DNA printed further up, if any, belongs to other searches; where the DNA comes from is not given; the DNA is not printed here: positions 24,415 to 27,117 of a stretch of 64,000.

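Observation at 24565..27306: Partner-switching module with kinase and phosphatase fused in one 800-aa protein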

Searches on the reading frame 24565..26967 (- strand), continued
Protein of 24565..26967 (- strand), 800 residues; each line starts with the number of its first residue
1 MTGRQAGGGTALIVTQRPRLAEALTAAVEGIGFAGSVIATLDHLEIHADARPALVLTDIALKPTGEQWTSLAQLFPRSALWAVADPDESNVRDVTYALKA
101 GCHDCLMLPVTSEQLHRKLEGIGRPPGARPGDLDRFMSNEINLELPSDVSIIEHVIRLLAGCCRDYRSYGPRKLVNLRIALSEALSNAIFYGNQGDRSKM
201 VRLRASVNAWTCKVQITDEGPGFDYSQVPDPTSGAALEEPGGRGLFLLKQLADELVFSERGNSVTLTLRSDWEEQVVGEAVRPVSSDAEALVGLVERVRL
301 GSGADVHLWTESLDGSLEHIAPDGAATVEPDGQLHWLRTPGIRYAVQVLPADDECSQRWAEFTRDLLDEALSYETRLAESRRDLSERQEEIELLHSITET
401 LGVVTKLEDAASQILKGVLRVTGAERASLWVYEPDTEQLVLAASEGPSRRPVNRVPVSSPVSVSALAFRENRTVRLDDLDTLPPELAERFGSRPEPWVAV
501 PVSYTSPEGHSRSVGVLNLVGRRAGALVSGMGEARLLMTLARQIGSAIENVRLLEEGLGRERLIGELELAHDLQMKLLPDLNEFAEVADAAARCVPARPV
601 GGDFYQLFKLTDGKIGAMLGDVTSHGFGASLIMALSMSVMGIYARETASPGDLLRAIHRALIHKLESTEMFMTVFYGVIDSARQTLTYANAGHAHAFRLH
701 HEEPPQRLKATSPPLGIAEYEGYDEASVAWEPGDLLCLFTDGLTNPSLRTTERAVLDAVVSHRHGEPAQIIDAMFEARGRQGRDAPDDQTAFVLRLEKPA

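Call 47: search_protein_families(library=pfam, proteins=[P0051, P0054, P0061, P0062, P0057, P0053, P0050, P0059, P0065, P0068], max_evalue=0.0001)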
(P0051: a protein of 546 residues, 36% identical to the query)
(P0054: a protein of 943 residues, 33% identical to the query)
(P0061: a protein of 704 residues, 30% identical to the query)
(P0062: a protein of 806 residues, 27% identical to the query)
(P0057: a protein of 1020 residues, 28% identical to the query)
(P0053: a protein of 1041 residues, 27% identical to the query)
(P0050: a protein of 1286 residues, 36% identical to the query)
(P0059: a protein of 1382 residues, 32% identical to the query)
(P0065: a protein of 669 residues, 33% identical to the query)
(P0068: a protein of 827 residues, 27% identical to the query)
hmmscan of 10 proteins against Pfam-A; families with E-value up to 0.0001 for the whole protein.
P0051 (546 aa): 5 families
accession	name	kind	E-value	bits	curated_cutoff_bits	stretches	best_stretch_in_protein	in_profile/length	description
PF07228.17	SpoIIE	-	7.5e-46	156.9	25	1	357-541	1-191/192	Stage II sporulation protein E (SpoIIE)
PF13581.12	HATPase_c_2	-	5.1e-25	88.4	27.4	1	14-127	2-127/127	Histidine kinase-like ATPase domain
PF01590.32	GAF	-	2.3e-17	64.2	22.4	1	168-302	2-133/133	GAF domain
PF13185.12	GAF_2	-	5.8e-17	62.6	28.6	1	166-303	2-136/136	GAF domain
PF13492.12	GAF_3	-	6.9e-09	36.6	27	1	168-303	2-128/129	GAF domain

P0054 (943 aa): 7 families
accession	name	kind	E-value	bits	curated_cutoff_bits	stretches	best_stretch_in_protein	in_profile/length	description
PF07228.17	SpoIIE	-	1e-48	166.3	25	1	566-748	2-191/192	Stage II sporulation protein E (SpoIIE)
PF08447.18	PAS_3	-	5.5e-12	46.2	25.6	1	253-339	3-89/89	PAS fold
PF13581.12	HATPase_c_2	-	1.9e-11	44.5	27.4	1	765-871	4-123/127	Histidine kinase-like ATPase domain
PF02518.31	HATPase_c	-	3.1e-06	28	26.4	1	790-872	4-104/111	Histidine kinase-, DNA gyrase B-, and HSP90-like ATPase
PF01590.32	GAF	-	6.6e-06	27.1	22.4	0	370-508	4-133/133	GAF domain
PF13492.12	GAF_3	-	1.4e-05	25.9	27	0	420-509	37-128/129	GAF domain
PF13185.12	GAF_2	-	1.9e-05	25.4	28.6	0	366-508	2-135/136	GAF domain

P0061 (704 aa): 4 families
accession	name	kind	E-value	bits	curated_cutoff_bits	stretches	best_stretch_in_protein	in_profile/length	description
PF07228.17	SpoIIE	-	1.8e-48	165.5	25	1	356-557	2-191/192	Stage II sporulation protein E (SpoIIE)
PF13185.12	GAF_2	-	8.3e-11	42.7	28.6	1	159-298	3-135/136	GAF domain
PF13581.12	HATPase_c_2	-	2.7e-10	40.8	27.4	1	584-696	3-125/127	Histidine kinase-like ATPase domain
PF01590.32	GAF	-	3.5e-08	34.5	22.4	1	183-298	34-133/133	GAF domain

P0062 (806 aa): 6 families
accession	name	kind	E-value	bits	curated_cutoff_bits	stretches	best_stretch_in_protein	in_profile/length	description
PF07228.17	SpoIIE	-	3.1e-46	158.2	25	1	490-672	2-191/192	Stage II sporulation protein E (SpoIIE)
PF08447.18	PAS_3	-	8.2e-13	48.9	25.6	1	177-263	3-89/89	PAS fold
PF13185.12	GAF_2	-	2.8e-12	47.4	28.6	2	290-432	2-135/136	GAF domain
PF13581.12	HATPase_c_2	-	1.3e-10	41.8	27.4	1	692-781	7-109/127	Histidine kinase-like ATPase domain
PF13492.12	GAF_3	-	3.5e-10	40.8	27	0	344-434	37-129/129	GAF domain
PF01590.32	GAF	-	2.4e-06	28.6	22.4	0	376-432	78-133/133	GAF domain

P0057 (1020 aa): 8 families
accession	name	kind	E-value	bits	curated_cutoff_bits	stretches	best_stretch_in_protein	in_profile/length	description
PF07228.17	SpoIIE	-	2e-41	142.5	25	1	831-1015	2-190/192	Stage II sporulation protein E (SpoIIE)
PF13185.12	GAF_2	-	2.6e-23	83.1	28.6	2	303-438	3-136/136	GAF domain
PF13581.12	HATPase_c_2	-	3.1e-22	79.4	27.4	1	21-137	3-126/127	Histidine kinase-like ATPase domain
PF13492.12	GAF_3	-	7.6e-18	65.6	27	2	305-439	3-129/129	GAF domain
PF01590.32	GAF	-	6.6e-17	62.7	22.4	1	305-437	3-133/133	GAF domain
PF08448.16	PAS_4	-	5.9e-11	43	23.1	1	169-269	1-110/110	PAS fold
PF02518.31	HATPase_c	-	1.9e-06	28.7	26.4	1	48-122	4-85/111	Histidine kinase-, DNA gyrase B-, and HSP90-like ATPase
PF13188.13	PAS_8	-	1.1e-05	25.6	21.8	1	164-218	2-56/65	PAS domain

P0053 (1041 aa): 10 families
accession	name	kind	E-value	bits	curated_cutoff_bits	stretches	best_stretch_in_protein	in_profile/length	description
PF07228.17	SpoIIE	-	1.6e-44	152.6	25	1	851-1037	1-191/192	Stage II sporulation protein E (SpoIIE)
PF13185.12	GAF_2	-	5.7e-26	91.8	28.6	2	494-629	2-135/136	GAF domain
PF13581.12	HATPase_c_2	-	1.8e-24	86.6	27.4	1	20-137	2-126/127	Histidine kinase-like ATPase domain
PF01590.32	GAF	-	2e-23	83.8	22.4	2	661-795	2-133/133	GAF domain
PF13492.12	GAF_3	-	9.5e-21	75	27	2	495-631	1-129/129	GAF domain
PF08448.16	PAS_4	-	9.6e-20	71.3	23.1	2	173-274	1-110/110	PAS fold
PF13188.13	PAS_8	-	1.6e-11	44.1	21.8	1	312-373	3-52/65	PAS domain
PF00989.32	PAS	-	4.8e-11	43.1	22.6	0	168-255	2-93/113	PAS fold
PF13426.13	PAS_9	-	8.9e-09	36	27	0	186-259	10-85/103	PAS domain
PF02518.31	HATPase_c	-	4.3e-06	27.6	26.4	1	49-122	5-85/111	Histidine kinase-, DNA gyrase B-, and HSP90-like ATPase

P0050 (1286 aa): 8 families
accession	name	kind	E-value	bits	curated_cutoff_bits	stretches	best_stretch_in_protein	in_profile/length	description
PF07228.17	SpoIIE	-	3.1e-43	148.4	25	1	974-1154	2-191/192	Stage II sporulation protein E (SpoIIE)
PF02518.31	HATPase_c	-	2.3e-36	125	26.4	2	488-592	6-109/111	Histidine kinase-, DNA gyrase B-, and HSP90-like ATPase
PF00072.30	Response_reg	-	4.4e-27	94.9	30.2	1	654-764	2-111/111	Response regulator receiver domain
PF13581.12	HATPase_c_2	-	1.3e-21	77.4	27.4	1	1167-1276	2-124/127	Histidine kinase-like ATPase domain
PF00512.31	HisKA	-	8.7e-16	58.2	26.9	1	369-437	1-66/66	His Kinase A (phospho-acceptor) domain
PF13185.12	GAF_2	-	4.1e-10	40.4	28.6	1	210-347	18-135/136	GAF domain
PF08448.16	PAS_4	-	5.9e-10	39.8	23.1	0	835-907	38-110/110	PAS fold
PF08447.18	PAS_3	-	2e-09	38.1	25.6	1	831-897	21-87/89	PAS fold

P0059 (1382 aa): 10 families
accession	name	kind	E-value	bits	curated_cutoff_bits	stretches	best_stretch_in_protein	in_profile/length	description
PF07228.17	SpoIIE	-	6.1e-47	160.5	25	1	1071-1257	1-191/192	Stage II sporulation protein E (SpoIIE)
PF02518.31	HATPase_c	-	3.7e-35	121.2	26.4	1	449-556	4-110/111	Histidine kinase-, DNA gyrase B-, and HSP90-like ATPase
PF13581.12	HATPase_c_2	-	6.7e-32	110.6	27.4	1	1265-1378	1-126/127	Histidine kinase-like ATPase domain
PF00072.30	Response_reg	-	1.8e-27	96.2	30.2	1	636-747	1-111/111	Response regulator receiver domain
PF00512.31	HisKA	-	1.7e-16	60.4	26.9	1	333-398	1-64/66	His Kinase A (phospho-acceptor) domain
PF08448.16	PAS_4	-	8.4e-16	58.6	23.1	2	82-156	39-109/110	PAS fold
PF00989.32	PAS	-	9.1e-09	35.8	22.6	1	765-875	5-113/113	PAS fold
PF13185.12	GAF_2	-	1.2e-08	35.7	28.6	0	213-311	37-135/136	GAF domain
PF13188.13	PAS_8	-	2.9e-06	27.4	21.8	1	765-810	5-47/65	PAS domain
PF13426.13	PAS_9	-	4.9e-05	24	27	0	772-877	2-103/103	PAS domain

P0065 (669 aa): 3 families
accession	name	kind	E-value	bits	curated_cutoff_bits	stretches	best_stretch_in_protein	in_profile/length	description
PF07228.17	SpoIIE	-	3.7e-47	161.2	25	1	355-539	2-191/192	Stage II sporulation protein E (SpoIIE)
PF05231.19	MASE1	-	2.3e-43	148.8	29.8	1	29-299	2-298/299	MASE1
PF13581.12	HATPase_c_2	-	3.2e-23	82.6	27.4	1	551-660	2-126/127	Histidine kinase-like ATPase domain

P0068 (827 aa): 5 families
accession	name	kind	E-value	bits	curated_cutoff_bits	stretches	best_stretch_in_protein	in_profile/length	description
PF07228.17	SpoIIE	-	1.2e-50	172.6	25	1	491-681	2-191/192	Stage II sporulation protein E (SpoIIE)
PF13581.12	HATPase_c_2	-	3.7e-16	59.7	27.4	1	702-824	4-125/127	Histidine kinase-like ATPase domain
PF02743.24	dCache_1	-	2.7e-10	40.6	45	1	139-259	73-184/240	Cache domain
PF22673.2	MCP-like_PDC_1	-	2.8e-06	28.2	27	1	154-222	45-112/113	Methyl-accepting chemotaxis protein-like, first PDC sensor domain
PF00672.30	HAMP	-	4.1e-05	24.3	25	1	360-407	4-51/53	HAMP domain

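Call 50: list_cluster_members(proteins=[P0073, P0074, P0075, P0076, P0070, P0071, P0072, P0077, P0051])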
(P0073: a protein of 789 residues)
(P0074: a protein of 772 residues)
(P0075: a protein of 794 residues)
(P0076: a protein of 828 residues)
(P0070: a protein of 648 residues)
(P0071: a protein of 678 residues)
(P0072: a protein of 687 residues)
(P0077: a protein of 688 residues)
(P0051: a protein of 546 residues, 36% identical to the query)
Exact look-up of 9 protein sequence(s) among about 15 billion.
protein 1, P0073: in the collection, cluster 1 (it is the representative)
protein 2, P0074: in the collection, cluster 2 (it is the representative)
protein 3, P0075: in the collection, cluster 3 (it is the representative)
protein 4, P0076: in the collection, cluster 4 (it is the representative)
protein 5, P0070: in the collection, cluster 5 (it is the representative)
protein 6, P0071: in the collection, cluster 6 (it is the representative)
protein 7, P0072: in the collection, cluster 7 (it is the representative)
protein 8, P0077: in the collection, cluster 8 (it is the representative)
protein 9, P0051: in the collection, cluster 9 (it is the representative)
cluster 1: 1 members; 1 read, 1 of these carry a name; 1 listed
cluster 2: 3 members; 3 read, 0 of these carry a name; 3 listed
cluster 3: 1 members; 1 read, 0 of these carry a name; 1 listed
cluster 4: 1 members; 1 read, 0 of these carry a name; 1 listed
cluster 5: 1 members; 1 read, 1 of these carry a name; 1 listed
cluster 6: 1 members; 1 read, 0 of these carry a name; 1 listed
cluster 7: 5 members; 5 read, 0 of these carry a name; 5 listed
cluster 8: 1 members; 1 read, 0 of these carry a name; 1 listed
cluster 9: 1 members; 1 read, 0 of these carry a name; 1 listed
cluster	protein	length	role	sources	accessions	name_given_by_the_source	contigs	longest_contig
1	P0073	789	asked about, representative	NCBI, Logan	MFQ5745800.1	MAG: SpoIIE family protein phosphatase [Gemmatimonadota bacterium]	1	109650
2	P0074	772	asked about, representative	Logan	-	-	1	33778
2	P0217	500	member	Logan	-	-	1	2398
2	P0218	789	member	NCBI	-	-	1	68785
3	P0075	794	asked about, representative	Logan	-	-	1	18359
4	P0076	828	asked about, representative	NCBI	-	-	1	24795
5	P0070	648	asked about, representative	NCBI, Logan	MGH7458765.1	MAG: SpoIIE family protein phosphatase [Longimicrobiaceae bacterium]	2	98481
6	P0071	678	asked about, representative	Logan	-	-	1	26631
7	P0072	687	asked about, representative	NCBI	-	-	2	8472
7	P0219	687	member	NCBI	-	-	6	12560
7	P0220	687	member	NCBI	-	-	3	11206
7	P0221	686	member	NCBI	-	-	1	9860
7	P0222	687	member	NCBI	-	-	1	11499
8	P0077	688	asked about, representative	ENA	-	-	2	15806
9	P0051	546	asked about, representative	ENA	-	-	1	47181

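Call 51: find_encoding_contigs(protein=P0073, flank=4000, max_places=2)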
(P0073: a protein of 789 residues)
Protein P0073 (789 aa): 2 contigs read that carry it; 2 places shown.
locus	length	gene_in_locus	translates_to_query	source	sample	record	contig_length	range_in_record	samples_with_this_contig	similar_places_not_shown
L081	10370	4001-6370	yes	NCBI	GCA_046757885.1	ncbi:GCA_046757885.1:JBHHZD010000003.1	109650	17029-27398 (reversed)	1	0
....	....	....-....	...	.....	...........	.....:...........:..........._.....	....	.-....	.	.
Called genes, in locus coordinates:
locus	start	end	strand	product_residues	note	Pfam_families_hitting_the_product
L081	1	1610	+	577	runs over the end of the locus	PF01368:DHH, PF02272:DHHA1, PF17768:RecJ_OB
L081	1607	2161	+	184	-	PF03602:Cons_hypoth95, PF05175:MTS (weak)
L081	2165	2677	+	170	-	PF01467:CTP_transf_like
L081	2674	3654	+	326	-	PF01515:PTA_PTB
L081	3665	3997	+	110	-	PF01740:STAS, PF13466:STAS_2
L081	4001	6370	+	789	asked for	PF13581:HATPase_c_2, PF02518:HATPase_c (faint), PF13185:GAF_2, PF01590:GAF, PF13492:GAF_3, PF07228:SpoIIE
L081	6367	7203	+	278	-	PF00398:RrnaAD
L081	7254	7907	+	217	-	PF06971:Put_DNA-bind_N, PF02629:CoA_binding, PF01408:GFO_IDH_MocA (weak)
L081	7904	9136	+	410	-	PF02274:ADI, PF19420:DDAH_eukar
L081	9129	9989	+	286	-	PF00929:RNase_T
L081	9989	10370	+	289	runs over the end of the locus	PF00753:Lactamase_B, PF12706:Lactamase_B_2 (weak)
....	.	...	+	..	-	?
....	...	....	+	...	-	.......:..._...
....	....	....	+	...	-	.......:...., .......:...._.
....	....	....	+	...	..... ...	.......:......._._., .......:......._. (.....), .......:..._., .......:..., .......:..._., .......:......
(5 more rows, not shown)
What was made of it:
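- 23753..24568 (-): rsmA/ksgA (16S rRNA dimethyltransferase) immediately downstream; its GTG start overlaps the TGA stop of the 800-aa gene. The orthologous gene is annotated RrnaAD in L081 (call 51).
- A 36%-identical fused homologue (P0073) lies in the same recJ-rsmD-coaD-pta-STAS-X-rsmA block (call 51).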

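Call 54: find_encoding_contigs(protein=P0114, flank=4000, max_places=3)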
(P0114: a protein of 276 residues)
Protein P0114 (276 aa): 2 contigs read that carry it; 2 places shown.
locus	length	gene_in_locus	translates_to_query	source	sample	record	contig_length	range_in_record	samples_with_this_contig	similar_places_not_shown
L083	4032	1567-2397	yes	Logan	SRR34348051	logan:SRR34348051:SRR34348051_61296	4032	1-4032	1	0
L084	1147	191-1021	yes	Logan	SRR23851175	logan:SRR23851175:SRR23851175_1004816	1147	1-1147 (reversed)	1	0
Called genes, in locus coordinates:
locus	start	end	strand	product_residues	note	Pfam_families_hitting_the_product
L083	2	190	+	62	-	?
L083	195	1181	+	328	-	PF01515:PTA_PTB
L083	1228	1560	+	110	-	PF01740:STAS, PF13466:STAS_2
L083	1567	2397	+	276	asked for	PF13581:HATPase_c_2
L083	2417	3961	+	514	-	PF01590:GAF, PF13185:GAF_2, PF13492:GAF_3, PF07228:SpoIIE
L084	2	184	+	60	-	?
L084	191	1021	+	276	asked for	PF13581:HATPase_c_2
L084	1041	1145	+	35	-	?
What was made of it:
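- P0114 is receiver+kinase (276 aa) followed by a separate 514-aa phosphatase, in two samples (call 54).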
